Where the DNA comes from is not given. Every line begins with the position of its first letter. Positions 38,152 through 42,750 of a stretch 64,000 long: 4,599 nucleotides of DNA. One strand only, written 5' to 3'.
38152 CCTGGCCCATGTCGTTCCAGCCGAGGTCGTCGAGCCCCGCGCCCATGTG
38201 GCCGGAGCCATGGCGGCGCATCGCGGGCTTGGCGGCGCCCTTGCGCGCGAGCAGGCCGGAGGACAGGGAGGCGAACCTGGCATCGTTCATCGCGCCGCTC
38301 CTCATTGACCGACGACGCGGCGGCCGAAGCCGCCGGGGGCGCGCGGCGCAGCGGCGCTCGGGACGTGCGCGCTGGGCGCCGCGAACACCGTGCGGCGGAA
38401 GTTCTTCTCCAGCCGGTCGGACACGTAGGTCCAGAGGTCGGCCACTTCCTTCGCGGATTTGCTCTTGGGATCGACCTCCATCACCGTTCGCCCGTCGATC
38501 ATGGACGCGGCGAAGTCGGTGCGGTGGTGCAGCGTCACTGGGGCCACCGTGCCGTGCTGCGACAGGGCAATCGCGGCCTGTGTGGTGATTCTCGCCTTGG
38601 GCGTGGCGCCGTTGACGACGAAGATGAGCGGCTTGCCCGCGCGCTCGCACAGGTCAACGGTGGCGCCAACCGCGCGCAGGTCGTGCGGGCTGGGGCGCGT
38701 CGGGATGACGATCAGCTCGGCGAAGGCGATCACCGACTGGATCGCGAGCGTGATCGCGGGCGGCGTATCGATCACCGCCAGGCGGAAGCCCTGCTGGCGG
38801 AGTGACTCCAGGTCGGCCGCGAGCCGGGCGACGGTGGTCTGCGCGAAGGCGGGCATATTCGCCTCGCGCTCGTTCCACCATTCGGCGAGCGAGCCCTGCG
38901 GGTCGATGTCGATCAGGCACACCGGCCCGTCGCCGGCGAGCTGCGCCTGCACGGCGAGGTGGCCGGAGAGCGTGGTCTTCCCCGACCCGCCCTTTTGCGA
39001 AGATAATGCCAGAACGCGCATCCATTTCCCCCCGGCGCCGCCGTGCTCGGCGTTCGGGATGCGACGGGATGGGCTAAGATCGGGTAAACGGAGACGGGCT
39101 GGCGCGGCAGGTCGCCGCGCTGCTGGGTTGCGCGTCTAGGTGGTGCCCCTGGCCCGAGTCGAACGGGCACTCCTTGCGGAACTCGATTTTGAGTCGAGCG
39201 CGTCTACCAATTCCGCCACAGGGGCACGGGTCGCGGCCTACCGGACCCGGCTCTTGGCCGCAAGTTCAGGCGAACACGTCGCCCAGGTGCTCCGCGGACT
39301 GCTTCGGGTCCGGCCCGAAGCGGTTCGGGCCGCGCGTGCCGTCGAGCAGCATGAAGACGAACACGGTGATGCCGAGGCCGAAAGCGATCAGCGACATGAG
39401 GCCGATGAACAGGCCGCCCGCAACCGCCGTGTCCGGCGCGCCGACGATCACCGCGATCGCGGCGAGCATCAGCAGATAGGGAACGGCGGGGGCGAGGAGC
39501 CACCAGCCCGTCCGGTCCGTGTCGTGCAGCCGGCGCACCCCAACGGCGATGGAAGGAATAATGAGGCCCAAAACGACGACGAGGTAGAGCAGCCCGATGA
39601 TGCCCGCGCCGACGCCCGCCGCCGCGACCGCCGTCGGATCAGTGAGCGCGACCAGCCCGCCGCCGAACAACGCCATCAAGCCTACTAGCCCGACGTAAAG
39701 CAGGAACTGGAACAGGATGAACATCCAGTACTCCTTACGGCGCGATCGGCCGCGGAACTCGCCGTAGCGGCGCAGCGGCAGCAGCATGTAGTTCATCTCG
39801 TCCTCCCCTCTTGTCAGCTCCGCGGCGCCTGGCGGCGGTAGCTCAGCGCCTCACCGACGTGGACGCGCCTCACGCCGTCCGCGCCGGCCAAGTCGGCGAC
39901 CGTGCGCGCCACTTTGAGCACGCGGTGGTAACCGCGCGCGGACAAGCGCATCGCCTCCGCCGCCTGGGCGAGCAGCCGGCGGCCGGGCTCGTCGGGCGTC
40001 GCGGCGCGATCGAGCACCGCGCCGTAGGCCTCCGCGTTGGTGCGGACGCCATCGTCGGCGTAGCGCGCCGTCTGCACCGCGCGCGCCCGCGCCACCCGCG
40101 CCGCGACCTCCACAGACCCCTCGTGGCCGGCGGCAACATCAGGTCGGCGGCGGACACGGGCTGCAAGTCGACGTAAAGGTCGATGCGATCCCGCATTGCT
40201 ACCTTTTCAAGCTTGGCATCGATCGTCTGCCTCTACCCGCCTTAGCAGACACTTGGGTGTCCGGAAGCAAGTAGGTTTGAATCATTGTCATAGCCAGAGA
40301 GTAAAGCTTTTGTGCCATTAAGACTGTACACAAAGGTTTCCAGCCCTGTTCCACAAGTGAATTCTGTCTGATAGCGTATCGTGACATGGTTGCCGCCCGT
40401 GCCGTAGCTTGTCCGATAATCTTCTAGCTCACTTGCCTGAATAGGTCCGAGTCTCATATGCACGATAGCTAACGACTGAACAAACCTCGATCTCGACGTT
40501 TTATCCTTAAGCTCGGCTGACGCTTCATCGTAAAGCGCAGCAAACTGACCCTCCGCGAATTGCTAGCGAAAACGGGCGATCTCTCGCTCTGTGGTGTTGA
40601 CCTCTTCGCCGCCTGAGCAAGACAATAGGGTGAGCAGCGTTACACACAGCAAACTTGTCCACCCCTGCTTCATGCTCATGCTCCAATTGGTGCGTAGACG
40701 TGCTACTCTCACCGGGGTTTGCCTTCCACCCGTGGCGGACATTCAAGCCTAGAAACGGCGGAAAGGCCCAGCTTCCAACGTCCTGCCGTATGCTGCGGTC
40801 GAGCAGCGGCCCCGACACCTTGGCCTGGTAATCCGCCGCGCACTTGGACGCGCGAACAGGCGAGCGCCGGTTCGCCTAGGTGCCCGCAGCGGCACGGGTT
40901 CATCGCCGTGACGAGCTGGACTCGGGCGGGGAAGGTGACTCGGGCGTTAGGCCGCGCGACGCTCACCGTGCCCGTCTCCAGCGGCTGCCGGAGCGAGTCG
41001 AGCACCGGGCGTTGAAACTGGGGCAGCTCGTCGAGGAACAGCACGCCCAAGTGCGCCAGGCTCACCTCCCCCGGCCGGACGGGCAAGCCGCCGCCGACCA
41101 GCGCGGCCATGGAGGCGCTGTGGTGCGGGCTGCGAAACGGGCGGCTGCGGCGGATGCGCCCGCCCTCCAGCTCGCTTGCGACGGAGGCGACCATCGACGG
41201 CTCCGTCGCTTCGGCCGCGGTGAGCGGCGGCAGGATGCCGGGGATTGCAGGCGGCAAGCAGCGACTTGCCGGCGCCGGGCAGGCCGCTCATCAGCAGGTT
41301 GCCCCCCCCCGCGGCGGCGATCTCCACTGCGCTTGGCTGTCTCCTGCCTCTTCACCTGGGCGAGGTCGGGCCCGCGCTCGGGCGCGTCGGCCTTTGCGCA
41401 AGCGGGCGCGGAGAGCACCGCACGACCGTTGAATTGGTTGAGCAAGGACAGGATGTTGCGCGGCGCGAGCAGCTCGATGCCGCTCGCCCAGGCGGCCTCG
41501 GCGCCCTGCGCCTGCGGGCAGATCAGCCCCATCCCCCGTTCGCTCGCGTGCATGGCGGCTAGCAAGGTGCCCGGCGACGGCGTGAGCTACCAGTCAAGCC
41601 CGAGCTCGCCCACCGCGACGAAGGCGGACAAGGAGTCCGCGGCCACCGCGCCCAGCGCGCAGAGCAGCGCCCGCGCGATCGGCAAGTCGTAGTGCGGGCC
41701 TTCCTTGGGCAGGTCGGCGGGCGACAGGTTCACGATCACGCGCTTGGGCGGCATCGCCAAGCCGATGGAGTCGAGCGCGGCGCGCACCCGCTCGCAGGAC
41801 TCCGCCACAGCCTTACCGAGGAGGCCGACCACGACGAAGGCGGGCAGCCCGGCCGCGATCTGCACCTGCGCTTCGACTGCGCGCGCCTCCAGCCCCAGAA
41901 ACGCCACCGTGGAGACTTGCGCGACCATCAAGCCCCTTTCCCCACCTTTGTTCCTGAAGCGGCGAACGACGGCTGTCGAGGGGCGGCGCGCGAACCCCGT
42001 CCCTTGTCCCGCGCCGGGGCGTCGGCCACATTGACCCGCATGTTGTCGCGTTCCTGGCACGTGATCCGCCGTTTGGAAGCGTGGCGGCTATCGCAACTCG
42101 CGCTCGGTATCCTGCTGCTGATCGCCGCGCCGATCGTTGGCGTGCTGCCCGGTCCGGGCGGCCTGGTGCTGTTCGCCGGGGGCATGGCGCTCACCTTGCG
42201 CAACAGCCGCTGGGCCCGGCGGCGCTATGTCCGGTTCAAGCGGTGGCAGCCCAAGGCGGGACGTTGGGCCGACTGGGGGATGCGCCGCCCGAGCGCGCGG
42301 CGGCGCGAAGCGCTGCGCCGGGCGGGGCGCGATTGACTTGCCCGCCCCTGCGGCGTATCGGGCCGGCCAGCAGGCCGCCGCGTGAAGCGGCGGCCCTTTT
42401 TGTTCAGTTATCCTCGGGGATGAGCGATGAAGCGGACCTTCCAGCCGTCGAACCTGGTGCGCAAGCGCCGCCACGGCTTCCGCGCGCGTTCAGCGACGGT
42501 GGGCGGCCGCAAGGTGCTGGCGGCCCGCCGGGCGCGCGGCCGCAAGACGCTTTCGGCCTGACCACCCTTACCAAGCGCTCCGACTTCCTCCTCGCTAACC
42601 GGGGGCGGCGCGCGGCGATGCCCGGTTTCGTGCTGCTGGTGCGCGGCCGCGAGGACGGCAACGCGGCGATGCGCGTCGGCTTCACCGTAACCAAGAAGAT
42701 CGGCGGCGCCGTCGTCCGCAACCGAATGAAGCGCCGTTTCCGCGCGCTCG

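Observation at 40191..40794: Low-GC 604-bp insertion at the SGPLLDR|IDL codons of comM, flanked by ACCGC/ATCGC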

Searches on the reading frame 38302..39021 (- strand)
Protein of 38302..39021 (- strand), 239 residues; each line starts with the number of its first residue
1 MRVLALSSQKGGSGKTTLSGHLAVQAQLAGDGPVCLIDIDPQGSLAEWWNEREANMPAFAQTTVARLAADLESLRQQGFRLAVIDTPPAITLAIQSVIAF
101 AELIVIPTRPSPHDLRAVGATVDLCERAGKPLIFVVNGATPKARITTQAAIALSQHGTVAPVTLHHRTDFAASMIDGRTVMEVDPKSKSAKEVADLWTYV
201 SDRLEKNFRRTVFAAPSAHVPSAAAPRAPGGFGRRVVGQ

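Call 36: find_encoding_contigs(protein=window:38302-39021:-, flank=6000, max_places=10)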
Protein window:38302-39021:- (239 aa): 3 contigs read that carry it; 3 places shown.
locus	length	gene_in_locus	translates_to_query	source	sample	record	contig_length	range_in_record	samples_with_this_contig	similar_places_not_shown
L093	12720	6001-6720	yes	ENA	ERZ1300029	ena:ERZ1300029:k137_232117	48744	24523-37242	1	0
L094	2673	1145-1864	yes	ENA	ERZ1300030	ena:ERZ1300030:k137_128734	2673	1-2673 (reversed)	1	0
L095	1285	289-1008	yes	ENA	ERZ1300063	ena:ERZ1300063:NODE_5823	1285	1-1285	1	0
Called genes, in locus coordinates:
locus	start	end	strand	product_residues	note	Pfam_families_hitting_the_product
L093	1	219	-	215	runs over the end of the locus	PF03193:RsgA_GTPase (faint), PF01926:MMR_HSR1, PF02421:FeoB_N, PF00009:GTP_EFTU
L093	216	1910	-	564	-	PF14849:YidC_periplas, PF02096:60KD_IMP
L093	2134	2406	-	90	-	PF00825:Ribonuclease_P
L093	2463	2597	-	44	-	PF00468:Ribosomal_L34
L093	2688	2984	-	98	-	-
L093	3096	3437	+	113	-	PF13541:ChlI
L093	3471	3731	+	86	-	-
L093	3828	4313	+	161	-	PF01078:Mg_chelatase, PF00493:MCM (weak)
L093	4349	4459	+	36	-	-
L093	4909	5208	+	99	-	PF13335:Mg_chelatase_C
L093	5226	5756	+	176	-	PF05656:DUF805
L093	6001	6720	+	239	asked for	PF01656:CbiA, PF07015:VirC1, PF09140:MipZ (faint), PF10609:ParA (faint), PF13614:AAA_31 (weak)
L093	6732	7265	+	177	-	-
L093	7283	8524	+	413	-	PF05036:SPOR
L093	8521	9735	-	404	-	PF07969:Amidohydro_3 (faint), PF12890:DHOase, PF01979:Amidohydro_1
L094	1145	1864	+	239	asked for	PF01656:CbiA, PF07015:VirC1, PF09140:MipZ (faint), PF10609:ParA (faint), PF13614:AAA_31 (weak)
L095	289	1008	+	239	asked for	PF01656:CbiA, PF07015:VirC1, PF09140:MipZ (faint), PF10609:ParA (faint), PF13614:AAA_31 (weak)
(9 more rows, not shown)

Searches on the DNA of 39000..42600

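Call 44: search_rna_families(source=window, start=39000, end=42600, threshold=evalue, max_evalue=1)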
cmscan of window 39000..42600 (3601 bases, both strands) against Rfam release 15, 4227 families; matches with E-value up to 1: 4.
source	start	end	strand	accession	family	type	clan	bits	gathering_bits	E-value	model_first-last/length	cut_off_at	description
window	39144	39225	-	RF00005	tRNA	Gene; tRNA;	CL00001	57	29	6.8e-11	1-71/71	no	tRNA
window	39143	39225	+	RF04354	Plastid-ycf2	Cis-reg;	-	28.5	65.7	0.0052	1-75/75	no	Plastid-ycf2 5UTR RNA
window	39437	39473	-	RF01059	mir-598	Gene; miRNA;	-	20.3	69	0.9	1-80/80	no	mir-598 microRNA precursor family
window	40623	40668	+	RF04218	HCV_5BSL1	Cis-reg;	-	19.3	44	0.64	1-47/47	no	Hepatitis C virus stem-loop I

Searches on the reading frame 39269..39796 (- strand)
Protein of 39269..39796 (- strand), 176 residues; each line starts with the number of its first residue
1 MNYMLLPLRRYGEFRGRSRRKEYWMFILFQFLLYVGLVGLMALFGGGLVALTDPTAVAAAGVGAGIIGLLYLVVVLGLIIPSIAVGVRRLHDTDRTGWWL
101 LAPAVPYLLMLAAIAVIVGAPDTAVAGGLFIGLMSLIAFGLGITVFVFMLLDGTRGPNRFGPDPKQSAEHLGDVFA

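Call 12: find_encoding_contigs(protein=window:39269-39796:-, flank=10000, max_places=10)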
Protein seq(176 aa) (176 aa): 1 contig read that carries it; 1 place shown.
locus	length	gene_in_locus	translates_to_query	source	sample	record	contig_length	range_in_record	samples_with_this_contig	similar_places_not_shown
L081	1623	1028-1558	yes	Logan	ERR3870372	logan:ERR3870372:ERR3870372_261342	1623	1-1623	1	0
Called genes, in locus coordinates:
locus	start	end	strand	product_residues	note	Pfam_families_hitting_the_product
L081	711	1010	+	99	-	PF13335:Mg_chelatase_C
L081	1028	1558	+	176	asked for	PF05656:DUF805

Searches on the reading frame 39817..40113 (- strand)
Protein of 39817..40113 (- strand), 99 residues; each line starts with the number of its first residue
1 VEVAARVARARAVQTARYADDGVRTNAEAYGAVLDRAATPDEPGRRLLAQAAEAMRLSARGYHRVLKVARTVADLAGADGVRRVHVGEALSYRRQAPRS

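Call 50: find_encoding_contigs(protein=window:39817-40113:-, flank=6000, max_places=10)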
Protein seq(99 aa) (99 aa): 2 contigs read that carry it; 2 places shown.
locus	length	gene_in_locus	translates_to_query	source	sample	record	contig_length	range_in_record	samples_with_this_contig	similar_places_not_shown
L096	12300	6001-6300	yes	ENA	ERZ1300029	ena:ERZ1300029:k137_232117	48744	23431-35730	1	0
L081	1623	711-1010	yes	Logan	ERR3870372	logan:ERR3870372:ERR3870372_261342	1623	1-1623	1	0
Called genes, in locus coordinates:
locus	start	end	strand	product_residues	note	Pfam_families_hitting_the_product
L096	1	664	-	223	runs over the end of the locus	PF13409:GST_N_2, PF13417:GST_N_3, PF13410:GST_C_2 (weak)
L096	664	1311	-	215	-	PF03193:RsgA_GTPase (faint), PF01926:MMR_HSR1, PF02421:FeoB_N, PF00009:GTP_EFTU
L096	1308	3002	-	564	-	PF14849:YidC_periplas, PF02096:60KD_IMP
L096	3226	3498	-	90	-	PF00825:Ribonuclease_P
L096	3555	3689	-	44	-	PF00468:Ribosomal_L34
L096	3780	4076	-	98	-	-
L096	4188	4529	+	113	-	PF13541:ChlI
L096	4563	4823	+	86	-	-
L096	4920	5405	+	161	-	PF01078:Mg_chelatase, PF00493:MCM (weak)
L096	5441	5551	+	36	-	-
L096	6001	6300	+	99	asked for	PF13335:Mg_chelatase_C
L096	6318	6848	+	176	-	PF05656:DUF805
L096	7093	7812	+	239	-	PF01656:CbiA, PF07015:VirC1, PF09140:MipZ (faint), PF10609:ParA (faint), PF13614:AAA_31 (weak)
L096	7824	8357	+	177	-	-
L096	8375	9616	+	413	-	PF05036:SPOR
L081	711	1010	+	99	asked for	PF13335:Mg_chelatase_C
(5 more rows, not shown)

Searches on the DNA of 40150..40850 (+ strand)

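Call 13: search_dna_similar(query=window:40150-40850:+, collection=plasmids, mode=distant, max_evalue=0.01)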
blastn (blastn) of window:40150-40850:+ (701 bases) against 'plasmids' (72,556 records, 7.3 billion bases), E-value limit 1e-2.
Records with a match: 1; places in all: 1; records where one place covers at least 80% of the query: 0.
Best place of each record, by identity: 80-90% 1.
By first word of the organism name: Sphingomonas 1.
By predicted mobility (MOB-suite, as given by PLSDB): non-mobilizable 1.
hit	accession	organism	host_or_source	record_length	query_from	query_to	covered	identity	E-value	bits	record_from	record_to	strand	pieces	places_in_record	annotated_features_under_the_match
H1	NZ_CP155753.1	Sphingomonas parapaucimobilis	Chinese cabbage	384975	647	693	7%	89.4%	7e-7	64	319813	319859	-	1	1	YifB family Mg chelatase-like AAA ATPase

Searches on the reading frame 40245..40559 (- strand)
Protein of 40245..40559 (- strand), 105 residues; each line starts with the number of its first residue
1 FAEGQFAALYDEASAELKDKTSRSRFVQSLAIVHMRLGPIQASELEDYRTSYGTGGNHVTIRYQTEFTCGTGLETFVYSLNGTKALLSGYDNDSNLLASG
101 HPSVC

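Call 31: search_protein_representatives(protein=window:40245-40559:-)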
Query: 105 residues. Proteins with E-value up to 0.001 (for the whole library): 598; up to 1e-10: 42; up to 1e-30: 0. The best 150 are listed.
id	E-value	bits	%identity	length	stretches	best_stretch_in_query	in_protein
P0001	3.6e-16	75.1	45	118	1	3-97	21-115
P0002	8.2e-16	74.0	41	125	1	1-99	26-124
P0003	8.5e-16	73.9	40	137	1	3-97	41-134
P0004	1.1e-15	73.6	41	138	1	3-97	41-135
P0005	3.6e-14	68.7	42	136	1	4-95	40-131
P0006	7.4e-14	67.7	36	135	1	3-97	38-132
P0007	8.4e-14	67.5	39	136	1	3-99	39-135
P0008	1.6e-13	66.7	40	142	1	3-97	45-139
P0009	2.9e-13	65.8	42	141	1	6-96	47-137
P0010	5.1e-13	65.0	40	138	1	6-99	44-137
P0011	5.8e-13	64.9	41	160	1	4-94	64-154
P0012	9.3e-13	64.2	37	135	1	3-96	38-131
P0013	9.6e-13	64.2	38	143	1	4-97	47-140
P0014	1.1e-12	64.0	36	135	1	4-95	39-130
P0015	1.3e-12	63.7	39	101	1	4-97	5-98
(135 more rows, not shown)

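Call 35: list_cluster_members(proteins=[P0001, P0002, P0003, P0004, P0005, P0006, P0007, P0008, P0009, P0010])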
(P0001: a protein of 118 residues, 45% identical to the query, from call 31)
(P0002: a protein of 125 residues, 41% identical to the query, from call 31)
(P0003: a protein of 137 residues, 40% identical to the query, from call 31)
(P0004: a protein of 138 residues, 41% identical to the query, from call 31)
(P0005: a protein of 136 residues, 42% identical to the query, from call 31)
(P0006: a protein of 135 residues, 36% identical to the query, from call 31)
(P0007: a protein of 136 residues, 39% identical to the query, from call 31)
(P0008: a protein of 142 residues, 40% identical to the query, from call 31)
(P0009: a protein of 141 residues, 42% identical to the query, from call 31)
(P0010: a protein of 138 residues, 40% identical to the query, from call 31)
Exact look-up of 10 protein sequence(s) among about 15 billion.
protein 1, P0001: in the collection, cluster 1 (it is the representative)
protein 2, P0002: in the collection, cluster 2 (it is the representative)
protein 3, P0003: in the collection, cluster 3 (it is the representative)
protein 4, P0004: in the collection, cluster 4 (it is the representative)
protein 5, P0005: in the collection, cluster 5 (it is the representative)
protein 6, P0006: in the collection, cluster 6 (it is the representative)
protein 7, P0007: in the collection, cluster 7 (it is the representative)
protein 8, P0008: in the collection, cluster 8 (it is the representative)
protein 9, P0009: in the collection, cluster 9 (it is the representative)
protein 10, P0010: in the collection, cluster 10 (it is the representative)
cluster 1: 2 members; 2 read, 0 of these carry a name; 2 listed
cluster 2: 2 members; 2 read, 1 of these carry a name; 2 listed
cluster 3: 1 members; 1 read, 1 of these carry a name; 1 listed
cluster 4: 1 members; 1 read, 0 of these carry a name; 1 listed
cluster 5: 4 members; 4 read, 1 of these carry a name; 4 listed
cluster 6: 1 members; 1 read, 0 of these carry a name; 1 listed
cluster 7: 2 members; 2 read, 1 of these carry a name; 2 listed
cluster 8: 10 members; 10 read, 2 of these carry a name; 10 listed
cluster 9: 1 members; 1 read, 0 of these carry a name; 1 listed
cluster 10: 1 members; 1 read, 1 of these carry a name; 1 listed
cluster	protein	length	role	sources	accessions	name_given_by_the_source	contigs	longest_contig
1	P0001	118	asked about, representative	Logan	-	-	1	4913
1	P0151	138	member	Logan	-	-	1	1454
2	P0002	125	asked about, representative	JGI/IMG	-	-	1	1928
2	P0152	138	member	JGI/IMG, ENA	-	hypothetical protein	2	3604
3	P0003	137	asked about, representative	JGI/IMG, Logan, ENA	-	hypothetical protein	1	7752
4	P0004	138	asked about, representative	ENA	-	-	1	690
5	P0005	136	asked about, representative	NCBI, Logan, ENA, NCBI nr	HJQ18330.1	MAG TPA: hypothetical protein VJ859_15180 [Allosphingosinicella sp.] | hypothetical protein [Allosphingosinicella sp.]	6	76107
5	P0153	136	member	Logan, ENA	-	-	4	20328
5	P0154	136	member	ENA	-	-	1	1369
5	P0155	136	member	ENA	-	-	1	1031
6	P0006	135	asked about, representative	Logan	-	-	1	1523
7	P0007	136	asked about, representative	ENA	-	-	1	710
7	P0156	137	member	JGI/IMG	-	hypothetical protein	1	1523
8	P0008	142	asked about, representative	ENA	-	-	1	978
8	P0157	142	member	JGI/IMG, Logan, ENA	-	hypothetical protein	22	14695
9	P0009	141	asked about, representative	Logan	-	-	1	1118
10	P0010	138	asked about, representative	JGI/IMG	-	hypothetical protein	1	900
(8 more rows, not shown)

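Call 111: find_encoding_contigs(protein=P0005, flank=5000, max_places=4)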
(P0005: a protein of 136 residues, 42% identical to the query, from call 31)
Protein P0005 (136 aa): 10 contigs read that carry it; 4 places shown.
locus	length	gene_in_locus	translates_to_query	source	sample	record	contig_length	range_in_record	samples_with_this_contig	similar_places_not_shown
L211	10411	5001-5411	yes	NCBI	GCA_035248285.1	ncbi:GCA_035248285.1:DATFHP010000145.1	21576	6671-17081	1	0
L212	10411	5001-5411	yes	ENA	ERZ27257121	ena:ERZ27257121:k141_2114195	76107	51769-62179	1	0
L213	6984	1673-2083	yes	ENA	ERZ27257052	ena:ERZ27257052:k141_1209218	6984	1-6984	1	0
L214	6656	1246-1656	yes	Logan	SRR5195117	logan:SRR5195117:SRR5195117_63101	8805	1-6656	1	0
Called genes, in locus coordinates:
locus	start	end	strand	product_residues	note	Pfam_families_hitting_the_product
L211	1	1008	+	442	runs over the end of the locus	PF00375:SDF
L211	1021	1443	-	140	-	PF07238:PilZ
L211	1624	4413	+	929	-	PF07715:Plug (faint)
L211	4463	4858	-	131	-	PF02311:AraC_binding (weak), PF07883:Cupin_2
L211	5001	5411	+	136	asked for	PF13211:DUF4019 (weak)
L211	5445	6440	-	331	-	PF14525:AraC_binding_2, PF00165:HTH_AraC (faint), PF12833:HTH_18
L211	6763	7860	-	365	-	PF05368:NmrA, PF13460:NAD_binding_10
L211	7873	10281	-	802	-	PF07715:Plug, PF00593:TonB_dep_Rec_b-barrel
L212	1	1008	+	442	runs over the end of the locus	PF00375:SDF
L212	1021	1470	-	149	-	PF07238:PilZ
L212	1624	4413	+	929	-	PF07715:Plug (faint)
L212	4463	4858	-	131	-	PF02311:AraC_binding (weak), PF07883:Cupin_2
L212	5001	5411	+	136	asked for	PF13211:DUF4019 (weak)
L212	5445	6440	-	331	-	PF14525:AraC_binding_2, PF00165:HTH_AraC (faint), PF12833:HTH_18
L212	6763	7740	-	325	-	PF05368:NmrA, PF13460:NAD_binding_10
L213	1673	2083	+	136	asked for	PF13211:DUF4019 (weak)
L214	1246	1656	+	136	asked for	PF13211:DUF4019 (weak)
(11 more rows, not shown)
